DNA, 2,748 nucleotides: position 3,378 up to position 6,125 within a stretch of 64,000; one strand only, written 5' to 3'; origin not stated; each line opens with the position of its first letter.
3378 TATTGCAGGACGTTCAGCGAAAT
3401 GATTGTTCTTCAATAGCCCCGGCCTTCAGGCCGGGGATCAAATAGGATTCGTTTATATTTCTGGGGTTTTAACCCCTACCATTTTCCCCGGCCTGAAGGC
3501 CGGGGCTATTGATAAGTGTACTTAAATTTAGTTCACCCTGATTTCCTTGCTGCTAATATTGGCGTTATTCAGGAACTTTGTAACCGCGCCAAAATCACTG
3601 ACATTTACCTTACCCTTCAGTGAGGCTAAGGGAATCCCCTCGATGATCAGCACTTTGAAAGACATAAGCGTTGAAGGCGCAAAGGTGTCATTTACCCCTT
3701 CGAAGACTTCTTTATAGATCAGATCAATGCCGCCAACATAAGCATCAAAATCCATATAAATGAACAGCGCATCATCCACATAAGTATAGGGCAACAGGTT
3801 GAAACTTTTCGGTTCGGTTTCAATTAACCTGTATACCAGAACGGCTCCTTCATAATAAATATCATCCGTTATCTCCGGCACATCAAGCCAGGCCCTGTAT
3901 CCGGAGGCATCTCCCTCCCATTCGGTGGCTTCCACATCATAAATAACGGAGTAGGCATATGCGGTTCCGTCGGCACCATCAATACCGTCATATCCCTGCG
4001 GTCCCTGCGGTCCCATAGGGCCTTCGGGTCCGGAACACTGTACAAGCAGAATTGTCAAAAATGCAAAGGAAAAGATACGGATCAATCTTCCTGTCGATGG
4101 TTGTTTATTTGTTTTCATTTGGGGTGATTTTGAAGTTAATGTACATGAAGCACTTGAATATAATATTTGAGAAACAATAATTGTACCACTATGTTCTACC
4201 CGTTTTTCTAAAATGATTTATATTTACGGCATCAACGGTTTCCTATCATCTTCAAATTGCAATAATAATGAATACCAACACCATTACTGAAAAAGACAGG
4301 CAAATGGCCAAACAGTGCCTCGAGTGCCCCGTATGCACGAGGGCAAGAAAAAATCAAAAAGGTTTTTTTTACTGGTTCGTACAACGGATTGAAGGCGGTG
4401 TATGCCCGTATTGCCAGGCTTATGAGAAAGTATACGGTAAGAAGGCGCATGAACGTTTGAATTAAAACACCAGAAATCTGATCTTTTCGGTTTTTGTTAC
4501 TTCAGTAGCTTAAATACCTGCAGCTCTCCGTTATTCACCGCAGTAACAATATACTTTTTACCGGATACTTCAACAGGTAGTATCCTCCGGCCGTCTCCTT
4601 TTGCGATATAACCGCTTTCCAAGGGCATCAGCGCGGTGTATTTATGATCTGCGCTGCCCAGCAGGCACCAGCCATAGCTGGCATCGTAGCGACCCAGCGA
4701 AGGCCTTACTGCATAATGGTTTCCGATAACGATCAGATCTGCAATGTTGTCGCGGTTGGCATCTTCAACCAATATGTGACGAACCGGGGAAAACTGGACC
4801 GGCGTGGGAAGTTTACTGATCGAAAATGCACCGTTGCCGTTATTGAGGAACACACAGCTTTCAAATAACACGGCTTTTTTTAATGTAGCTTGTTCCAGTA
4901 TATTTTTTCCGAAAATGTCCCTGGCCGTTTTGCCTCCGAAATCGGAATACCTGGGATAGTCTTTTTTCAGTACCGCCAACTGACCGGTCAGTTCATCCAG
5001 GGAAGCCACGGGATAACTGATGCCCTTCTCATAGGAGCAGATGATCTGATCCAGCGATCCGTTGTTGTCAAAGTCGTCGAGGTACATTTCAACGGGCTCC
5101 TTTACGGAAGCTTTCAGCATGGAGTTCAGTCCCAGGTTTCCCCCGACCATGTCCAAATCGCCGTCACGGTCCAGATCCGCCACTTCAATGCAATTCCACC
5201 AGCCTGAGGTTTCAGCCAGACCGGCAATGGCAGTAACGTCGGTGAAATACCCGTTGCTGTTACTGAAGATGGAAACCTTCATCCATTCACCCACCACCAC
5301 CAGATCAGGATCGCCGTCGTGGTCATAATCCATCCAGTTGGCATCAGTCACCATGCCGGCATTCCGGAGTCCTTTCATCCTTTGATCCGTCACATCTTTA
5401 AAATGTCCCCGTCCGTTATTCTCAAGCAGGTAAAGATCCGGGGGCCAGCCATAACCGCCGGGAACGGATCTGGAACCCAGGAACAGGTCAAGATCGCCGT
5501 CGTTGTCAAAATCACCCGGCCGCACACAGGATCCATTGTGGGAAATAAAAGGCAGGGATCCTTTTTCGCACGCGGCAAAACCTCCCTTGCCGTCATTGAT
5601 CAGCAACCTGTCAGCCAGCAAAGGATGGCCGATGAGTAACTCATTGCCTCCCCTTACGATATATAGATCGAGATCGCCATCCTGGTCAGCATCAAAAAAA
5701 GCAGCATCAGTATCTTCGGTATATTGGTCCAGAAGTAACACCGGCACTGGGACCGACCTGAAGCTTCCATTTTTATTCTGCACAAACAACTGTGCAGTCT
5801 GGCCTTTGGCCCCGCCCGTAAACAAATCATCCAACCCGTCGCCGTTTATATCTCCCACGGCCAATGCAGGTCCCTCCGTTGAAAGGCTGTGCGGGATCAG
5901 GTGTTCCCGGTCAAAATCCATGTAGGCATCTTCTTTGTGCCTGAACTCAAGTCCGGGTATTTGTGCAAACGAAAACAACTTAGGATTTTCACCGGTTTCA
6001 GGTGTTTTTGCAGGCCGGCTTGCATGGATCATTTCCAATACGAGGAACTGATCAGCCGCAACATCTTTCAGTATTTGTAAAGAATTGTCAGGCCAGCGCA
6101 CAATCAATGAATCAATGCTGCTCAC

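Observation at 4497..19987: CAZyme-free SusC/SusD operon whose only cargo is three paralogous ~1100-aa FG-GAP/ASPIC-UnbV lipoproteins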

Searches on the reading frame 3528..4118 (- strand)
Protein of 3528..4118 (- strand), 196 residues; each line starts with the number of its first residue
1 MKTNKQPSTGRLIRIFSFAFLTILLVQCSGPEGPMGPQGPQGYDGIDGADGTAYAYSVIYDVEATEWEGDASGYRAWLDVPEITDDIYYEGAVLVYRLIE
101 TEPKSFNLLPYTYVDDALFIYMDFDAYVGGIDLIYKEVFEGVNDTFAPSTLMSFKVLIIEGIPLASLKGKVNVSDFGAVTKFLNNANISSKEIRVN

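Call 4: search_protein_families(library=pfam, proteins=[window:3528-4118:-])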
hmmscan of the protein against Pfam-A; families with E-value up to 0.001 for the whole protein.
window:3528-4118:- (196 aa): 0 families

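Call 6: search_protein_families(library=ncbifam, proteins=[window:3528-4118:-])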
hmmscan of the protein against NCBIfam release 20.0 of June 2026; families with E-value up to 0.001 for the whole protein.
window:3528-4118:- (196 aa): 0 families
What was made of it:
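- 3528..4118 (-): Possible trailing member: 196-aa lipoprotein with a collagen-like G-x-y stretch. No family hit (calls 4, 6).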

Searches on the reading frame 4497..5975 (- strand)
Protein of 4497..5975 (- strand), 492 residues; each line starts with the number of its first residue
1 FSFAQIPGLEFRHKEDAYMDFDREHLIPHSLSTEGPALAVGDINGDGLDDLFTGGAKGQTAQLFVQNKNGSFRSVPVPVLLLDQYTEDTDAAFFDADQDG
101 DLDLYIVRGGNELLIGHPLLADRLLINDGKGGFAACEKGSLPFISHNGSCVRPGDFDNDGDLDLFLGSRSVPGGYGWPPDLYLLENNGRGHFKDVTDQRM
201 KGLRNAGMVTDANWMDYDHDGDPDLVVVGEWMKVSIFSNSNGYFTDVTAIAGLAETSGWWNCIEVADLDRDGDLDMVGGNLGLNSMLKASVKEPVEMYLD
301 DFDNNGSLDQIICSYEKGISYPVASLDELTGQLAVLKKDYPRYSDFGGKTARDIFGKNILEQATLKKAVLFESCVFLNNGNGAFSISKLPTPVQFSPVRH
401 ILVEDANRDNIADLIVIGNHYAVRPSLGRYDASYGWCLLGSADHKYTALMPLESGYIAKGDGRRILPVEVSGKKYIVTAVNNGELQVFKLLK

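Call 63: search_solved_structures(query=window:4497-5975:-, max_evalue=10)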
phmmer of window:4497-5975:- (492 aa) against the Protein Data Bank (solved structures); distinct sequences matched with E-value up to 10: 17.
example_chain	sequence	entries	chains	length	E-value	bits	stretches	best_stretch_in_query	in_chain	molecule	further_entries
9etn_A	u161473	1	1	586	0.011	17.8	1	238-281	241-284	Cartilage acidic protein 1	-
9ind_A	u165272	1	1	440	3.6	9.5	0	35-204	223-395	Integrin alpha-V heavy chain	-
8tcf_A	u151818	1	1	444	3.9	9.3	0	35-202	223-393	Integrin alpha-V heavy chain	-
8ij5_E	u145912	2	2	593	4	9.3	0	35-206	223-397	Integrin alpha-V heavy chain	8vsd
8tcg_A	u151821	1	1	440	4.3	9.2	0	35-184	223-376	Integrin alpha-V heavy chain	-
8w30_A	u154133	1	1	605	4.7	9.1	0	35-227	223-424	Integrin alpha-V heavy chain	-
6om1_A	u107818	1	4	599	5.1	8.9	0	35-202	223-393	Integrin alpha-V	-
5ffg_A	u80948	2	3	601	5.2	8.9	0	35-202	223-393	Integrin alpha-V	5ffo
5nem_A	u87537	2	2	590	5.5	8.8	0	35-202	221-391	Integrin alpha-V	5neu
5ner_A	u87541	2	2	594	5.6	8.8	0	35-202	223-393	Integrin alpha-V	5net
6om2_A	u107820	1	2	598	5.7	8.8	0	35-202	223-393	Integrin alpha-V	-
9xmm_A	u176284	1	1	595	5.7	8.8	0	35-202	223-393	Integrin alpha-V heavy chain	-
4um8_A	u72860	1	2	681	5.8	8.8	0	35-202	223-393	INTEGRIN ALPHA-V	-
4um9_A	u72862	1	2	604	5.8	8.7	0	35-202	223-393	Integrin alpha-V heavy chain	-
7y1t_A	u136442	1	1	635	6.4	8.6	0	35-184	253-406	Integrin alpha-V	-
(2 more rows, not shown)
